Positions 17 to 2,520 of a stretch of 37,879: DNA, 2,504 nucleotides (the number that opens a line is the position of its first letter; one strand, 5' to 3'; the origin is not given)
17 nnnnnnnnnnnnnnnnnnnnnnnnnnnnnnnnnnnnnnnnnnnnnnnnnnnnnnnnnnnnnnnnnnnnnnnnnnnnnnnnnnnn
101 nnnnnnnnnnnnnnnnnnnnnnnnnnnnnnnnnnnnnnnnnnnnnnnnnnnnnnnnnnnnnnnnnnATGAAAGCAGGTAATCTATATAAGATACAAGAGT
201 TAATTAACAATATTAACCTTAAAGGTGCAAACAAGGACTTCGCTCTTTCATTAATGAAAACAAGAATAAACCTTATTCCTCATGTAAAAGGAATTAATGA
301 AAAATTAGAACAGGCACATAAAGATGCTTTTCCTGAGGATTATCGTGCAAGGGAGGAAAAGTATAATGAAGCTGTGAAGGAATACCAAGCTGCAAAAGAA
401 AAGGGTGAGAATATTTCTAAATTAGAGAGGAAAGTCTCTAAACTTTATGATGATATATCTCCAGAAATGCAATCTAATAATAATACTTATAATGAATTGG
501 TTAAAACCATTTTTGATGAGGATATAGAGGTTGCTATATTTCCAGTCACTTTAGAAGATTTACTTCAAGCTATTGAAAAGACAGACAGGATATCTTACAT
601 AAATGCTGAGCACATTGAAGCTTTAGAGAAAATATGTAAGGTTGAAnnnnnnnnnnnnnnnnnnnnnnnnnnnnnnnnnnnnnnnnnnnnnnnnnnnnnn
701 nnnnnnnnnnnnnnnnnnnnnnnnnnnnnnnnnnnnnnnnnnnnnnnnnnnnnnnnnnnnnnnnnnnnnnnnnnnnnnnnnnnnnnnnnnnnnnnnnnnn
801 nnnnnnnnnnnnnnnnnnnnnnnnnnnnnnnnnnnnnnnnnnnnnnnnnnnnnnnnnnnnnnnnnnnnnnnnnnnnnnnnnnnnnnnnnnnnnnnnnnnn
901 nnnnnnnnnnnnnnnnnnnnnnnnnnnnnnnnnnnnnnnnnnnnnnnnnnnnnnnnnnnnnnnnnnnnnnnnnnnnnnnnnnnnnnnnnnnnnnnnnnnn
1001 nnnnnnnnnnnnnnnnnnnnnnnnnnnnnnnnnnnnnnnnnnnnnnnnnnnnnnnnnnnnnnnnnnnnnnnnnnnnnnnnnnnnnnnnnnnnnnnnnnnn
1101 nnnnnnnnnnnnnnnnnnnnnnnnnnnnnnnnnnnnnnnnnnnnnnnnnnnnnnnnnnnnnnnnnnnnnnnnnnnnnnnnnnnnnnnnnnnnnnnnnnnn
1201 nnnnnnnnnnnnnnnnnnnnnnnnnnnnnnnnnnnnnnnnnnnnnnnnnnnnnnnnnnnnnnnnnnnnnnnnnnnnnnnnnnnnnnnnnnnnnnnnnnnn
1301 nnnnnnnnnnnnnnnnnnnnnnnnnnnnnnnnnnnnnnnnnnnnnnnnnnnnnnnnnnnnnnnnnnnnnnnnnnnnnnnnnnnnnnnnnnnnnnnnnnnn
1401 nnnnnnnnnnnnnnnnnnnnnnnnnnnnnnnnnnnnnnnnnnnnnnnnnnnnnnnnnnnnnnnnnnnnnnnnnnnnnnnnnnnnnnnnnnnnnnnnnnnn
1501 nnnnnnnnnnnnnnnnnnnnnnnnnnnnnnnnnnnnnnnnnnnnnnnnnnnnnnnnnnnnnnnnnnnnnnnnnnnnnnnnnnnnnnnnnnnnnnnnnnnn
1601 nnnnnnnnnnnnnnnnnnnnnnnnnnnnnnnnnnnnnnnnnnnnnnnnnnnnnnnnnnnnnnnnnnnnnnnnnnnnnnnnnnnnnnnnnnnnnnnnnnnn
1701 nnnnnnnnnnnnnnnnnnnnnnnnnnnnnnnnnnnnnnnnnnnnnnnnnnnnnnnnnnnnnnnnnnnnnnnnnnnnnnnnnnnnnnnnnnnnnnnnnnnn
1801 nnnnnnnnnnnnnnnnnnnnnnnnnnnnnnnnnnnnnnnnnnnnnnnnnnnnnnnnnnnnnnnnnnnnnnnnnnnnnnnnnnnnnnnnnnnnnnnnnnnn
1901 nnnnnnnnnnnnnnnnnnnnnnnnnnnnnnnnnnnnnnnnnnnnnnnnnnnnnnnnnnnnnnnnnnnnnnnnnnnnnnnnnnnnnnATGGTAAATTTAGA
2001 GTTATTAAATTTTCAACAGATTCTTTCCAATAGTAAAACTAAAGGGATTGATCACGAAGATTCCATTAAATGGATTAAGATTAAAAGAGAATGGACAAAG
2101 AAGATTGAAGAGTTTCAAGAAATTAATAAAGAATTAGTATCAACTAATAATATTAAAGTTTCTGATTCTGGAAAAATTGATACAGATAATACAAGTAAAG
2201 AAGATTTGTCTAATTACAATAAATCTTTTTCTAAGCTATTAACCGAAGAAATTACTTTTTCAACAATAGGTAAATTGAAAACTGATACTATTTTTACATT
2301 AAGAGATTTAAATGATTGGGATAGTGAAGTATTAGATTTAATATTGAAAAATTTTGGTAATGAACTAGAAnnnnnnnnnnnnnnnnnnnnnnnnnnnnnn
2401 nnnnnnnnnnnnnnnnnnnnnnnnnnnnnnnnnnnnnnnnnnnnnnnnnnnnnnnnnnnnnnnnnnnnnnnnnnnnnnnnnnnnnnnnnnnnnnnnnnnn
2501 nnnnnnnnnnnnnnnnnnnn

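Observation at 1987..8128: Bimodal Trp codon choice: probable high-abundance genes are TGA-free while neighbours use TGA for most Trp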

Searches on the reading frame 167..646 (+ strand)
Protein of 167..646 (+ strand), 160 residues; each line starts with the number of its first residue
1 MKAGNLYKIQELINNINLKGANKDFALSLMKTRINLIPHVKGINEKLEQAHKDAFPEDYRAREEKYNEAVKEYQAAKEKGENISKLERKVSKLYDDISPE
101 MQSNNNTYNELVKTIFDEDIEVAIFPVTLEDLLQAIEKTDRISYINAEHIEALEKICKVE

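Call 21: find_encoding_contigs(protein=window:167-646:+, flank=10000, max_places=6)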
Protein seq(160 aa) (160 aa): no gene with exactly this product is on record in the collection.

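Call 42: search_protein_families(library=pfam, max_evalue=0.01, proteins=[window:167-646:+])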
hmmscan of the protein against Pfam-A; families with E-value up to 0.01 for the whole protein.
seq(160 aa): 2 families
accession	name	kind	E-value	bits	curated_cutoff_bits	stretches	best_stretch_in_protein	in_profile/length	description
PF01385.25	OrfB_IS605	-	0.0052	17.4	30.5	1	56-132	43-116/120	Probable transposase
PF20644.2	Rrn7_cyclin_N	-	0.0053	17.3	24.1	1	31-149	6-122/126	Rrn7/TAF1B, N-terminal cyclin domain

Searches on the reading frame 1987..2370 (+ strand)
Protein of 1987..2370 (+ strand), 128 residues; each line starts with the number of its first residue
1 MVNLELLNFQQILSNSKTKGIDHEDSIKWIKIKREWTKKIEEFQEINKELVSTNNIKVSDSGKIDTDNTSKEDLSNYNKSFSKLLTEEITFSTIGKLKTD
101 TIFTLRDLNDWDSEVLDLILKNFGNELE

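Call 7: search_protein_families(library=phrogs, proteins=[window:1987-2370:+], max_evalue=0.01)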
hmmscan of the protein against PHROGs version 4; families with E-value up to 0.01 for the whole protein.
seq(128 aa): 1 family
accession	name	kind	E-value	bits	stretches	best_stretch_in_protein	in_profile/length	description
phrog_13237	-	unknown function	0.00053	21.1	1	19-92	21-94/136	-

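Call 38: search_protein_families(library=pfam, max_evalue=0.01, proteins=[window:1987-2370:+])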
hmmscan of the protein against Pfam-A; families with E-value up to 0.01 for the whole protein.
seq(128 aa): 0 families
